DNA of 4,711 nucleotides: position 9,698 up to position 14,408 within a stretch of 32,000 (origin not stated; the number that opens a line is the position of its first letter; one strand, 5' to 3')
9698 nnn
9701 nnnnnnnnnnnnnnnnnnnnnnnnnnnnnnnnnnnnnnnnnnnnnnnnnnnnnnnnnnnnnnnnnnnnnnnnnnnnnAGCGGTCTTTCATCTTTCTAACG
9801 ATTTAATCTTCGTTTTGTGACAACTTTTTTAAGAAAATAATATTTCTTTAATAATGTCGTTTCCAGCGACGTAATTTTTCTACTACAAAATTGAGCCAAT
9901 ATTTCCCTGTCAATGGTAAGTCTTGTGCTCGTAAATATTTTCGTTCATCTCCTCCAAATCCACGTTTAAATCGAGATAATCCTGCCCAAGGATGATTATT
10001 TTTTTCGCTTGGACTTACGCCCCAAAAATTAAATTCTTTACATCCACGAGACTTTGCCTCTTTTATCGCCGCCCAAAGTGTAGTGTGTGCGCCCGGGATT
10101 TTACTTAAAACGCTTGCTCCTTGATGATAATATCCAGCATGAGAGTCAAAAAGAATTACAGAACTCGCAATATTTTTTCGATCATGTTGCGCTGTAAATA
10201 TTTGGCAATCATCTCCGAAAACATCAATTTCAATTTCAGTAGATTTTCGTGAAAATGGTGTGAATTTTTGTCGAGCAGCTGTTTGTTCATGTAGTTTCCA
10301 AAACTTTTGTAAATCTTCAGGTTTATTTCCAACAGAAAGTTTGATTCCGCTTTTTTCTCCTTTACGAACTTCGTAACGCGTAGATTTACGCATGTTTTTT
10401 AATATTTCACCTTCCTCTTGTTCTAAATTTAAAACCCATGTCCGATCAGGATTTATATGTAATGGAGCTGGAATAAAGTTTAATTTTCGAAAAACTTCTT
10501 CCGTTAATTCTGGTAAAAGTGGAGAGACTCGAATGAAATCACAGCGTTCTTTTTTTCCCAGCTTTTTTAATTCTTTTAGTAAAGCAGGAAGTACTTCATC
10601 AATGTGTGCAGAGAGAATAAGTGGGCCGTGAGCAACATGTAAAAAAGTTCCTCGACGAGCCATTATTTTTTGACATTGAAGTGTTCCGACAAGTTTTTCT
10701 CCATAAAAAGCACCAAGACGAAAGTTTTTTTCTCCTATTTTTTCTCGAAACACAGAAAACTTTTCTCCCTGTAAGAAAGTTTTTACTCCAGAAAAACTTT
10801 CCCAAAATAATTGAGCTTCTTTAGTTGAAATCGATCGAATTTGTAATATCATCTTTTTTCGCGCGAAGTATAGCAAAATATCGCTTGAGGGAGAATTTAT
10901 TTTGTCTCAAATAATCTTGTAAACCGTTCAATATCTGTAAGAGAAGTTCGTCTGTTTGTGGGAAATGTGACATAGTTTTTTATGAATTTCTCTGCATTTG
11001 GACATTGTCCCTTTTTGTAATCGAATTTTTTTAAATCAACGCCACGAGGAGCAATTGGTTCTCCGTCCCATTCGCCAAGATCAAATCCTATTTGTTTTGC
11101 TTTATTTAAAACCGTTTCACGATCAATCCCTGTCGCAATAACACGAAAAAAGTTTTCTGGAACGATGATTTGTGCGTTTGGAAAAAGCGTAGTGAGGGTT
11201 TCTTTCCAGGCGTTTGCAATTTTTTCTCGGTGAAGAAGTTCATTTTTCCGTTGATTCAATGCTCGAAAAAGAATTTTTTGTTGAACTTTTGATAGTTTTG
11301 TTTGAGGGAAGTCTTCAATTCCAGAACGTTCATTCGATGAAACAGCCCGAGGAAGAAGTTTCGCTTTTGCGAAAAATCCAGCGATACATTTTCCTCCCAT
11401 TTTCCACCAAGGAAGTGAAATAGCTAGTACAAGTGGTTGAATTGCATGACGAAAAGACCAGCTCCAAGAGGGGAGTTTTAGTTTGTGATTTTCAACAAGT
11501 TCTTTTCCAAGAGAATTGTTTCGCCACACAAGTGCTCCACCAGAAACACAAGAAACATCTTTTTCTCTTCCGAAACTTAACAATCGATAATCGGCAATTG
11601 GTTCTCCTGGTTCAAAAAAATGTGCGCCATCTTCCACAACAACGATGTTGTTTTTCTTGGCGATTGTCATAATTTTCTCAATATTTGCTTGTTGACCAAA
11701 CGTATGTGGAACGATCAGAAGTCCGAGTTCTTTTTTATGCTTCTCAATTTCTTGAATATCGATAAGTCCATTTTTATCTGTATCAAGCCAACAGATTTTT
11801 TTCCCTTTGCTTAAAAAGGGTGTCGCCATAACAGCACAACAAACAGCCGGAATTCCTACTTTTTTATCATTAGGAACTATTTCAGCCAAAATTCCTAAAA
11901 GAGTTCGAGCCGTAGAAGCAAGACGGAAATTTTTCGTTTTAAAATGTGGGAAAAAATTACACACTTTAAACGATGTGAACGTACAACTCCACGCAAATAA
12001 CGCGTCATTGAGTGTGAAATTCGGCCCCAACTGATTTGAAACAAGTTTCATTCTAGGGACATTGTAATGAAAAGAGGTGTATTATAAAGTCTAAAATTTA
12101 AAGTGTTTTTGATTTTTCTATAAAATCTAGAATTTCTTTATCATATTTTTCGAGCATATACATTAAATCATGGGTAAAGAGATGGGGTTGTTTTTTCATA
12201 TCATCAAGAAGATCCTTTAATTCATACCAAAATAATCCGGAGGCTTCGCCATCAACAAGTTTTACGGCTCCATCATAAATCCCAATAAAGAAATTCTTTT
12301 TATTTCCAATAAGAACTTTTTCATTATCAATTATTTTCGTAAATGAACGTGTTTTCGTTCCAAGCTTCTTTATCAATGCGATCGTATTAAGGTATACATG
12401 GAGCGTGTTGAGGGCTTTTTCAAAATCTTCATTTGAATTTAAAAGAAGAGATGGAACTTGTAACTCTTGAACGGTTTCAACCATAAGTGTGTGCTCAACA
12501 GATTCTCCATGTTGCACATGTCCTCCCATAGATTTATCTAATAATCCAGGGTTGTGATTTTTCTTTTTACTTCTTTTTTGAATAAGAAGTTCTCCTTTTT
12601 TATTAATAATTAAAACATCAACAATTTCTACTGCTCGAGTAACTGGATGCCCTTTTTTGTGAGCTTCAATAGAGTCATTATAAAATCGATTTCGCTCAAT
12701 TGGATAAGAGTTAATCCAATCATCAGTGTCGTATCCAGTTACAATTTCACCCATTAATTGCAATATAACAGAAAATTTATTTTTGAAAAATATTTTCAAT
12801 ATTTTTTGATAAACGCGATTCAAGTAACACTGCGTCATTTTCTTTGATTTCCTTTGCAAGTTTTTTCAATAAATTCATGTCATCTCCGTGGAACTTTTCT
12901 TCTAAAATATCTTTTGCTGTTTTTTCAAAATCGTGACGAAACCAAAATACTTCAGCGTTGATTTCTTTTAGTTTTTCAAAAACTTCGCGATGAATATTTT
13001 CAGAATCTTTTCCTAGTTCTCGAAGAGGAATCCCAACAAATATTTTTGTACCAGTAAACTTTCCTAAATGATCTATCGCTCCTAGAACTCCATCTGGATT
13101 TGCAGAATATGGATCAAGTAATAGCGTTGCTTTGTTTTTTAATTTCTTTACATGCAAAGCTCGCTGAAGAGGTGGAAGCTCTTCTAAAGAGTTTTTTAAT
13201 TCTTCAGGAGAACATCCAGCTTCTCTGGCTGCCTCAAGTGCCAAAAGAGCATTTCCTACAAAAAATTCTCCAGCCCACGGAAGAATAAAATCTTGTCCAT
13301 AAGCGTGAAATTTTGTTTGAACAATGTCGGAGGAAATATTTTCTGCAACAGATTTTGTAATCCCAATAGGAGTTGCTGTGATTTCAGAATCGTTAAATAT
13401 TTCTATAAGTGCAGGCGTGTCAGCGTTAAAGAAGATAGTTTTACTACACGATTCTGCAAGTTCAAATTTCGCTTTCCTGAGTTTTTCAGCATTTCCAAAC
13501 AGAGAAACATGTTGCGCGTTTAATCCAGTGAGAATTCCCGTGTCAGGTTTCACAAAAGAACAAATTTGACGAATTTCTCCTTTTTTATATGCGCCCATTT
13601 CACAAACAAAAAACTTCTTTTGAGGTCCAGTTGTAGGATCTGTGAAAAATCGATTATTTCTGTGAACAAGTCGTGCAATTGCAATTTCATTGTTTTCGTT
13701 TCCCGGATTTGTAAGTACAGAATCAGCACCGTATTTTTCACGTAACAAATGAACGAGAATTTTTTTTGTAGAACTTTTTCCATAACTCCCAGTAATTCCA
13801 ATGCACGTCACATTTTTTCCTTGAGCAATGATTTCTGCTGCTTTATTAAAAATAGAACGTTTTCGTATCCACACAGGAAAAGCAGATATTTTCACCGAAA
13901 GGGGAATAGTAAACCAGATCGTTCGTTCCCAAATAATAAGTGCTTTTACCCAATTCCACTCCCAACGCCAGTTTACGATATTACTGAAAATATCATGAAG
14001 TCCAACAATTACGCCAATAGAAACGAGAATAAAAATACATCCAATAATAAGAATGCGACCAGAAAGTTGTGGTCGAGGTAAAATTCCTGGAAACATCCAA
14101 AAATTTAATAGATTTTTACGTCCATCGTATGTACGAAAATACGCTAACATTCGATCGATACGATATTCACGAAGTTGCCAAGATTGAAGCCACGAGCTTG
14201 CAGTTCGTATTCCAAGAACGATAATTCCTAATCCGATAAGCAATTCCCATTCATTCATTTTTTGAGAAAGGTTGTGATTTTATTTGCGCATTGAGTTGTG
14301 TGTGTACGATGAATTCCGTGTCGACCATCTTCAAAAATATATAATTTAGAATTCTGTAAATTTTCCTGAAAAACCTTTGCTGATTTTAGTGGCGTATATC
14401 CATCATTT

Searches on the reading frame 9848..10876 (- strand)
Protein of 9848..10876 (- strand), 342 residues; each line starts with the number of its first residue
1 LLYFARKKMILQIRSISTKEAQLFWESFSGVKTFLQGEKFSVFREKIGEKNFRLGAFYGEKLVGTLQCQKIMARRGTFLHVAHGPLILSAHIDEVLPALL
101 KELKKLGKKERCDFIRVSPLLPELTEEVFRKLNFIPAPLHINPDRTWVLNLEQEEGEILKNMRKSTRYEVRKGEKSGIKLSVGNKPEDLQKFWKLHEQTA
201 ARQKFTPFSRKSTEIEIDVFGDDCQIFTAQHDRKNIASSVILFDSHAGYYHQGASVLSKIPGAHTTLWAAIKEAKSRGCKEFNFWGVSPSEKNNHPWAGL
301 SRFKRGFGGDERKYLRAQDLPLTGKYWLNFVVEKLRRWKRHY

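Call 5: search_protein_families(library=pfam, proteins=[window:9848-10876:-], max_evalue=0.01)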
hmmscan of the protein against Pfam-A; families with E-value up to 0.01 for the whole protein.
window:9848-10876:- (342 aa): 3 families
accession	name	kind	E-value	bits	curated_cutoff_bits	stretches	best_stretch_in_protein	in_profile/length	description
PF02388.22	FemAB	-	3.1e-30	105.8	24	3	141-235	148-242/406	FemAB family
PF13480.13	Acetyltransf_6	-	8.3e-09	36.2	22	1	161-286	2-136/143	Acetyltransferase (GNAT) domain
PF04339.18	FemAB_like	-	0.0033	17.1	27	1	160-249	181-275/369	Peptidogalycan biosysnthesis/recognition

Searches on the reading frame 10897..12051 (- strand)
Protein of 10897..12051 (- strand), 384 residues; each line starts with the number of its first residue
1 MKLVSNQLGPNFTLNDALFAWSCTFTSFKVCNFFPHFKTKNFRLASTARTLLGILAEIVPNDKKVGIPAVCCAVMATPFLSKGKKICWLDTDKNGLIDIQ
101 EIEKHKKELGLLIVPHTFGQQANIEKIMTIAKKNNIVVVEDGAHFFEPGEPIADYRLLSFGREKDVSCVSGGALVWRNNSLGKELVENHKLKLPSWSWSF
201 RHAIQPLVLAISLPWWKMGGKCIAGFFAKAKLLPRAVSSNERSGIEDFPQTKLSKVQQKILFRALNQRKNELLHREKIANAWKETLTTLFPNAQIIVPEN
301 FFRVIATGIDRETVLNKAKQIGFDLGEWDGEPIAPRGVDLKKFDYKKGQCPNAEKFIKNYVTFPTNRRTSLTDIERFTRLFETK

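Call 47: search_protein_families(library=pfam, proteins=[window:10897-12051:-], max_evalue=0.001)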
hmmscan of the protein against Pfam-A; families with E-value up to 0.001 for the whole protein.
window:10897-12051:- (384 aa): 1 family
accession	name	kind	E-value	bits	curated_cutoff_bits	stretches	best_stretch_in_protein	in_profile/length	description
PF01041.23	DegT_DnrJ_EryC1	-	8e-11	42.2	19.8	1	59-184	61-194/360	DegT/DnrJ/EryC1/StrS aminotransferase family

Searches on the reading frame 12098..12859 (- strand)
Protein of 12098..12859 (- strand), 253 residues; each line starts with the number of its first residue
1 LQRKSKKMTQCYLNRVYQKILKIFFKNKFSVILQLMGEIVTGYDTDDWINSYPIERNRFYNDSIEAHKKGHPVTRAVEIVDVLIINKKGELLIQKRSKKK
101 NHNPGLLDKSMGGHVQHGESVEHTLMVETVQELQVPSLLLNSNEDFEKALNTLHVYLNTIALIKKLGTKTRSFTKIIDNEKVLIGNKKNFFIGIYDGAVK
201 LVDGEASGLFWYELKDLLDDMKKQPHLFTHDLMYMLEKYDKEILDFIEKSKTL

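Call 47: search_protein_families(library=pfam, proteins=[window:12098-12859:-], max_evalue=0.001)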
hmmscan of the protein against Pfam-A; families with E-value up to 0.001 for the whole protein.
window:12098-12859:- (253 aa): 1 family
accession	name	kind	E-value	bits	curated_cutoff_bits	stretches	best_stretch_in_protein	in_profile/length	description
PF00293.34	NUDIX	-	1.2e-08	35.5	21.1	1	80-145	6-68/134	NUDIX domain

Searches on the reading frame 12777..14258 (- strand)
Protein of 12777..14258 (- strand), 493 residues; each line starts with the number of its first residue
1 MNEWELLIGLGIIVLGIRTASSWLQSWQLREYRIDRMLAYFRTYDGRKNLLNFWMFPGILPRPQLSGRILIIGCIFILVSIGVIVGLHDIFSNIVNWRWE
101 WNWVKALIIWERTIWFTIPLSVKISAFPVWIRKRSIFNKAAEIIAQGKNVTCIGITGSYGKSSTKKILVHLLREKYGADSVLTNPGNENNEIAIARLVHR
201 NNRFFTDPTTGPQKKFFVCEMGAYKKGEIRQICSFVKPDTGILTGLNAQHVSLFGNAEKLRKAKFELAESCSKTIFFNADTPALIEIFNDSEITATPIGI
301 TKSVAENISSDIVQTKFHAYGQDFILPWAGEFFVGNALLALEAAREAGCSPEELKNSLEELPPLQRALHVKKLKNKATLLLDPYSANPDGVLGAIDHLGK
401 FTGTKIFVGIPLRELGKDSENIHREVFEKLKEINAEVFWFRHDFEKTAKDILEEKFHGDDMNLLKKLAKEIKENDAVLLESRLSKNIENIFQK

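Call 47: search_protein_families(library=pfam, proteins=[window:12777-14258:-], max_evalue=0.001)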
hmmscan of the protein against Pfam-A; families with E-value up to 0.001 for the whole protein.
window:12777-14258:- (493 aa): 2 families
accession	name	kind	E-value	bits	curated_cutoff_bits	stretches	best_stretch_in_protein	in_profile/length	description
PF08245.18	Mur_ligase_M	-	1.5e-22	81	24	1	155-343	1-199/200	Mur ligase middle domain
PF02875.26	Mur_ligase_C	-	1.9e-06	29.2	28.4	1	372-479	7-123/127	Mur ligase, glutamate ligase domain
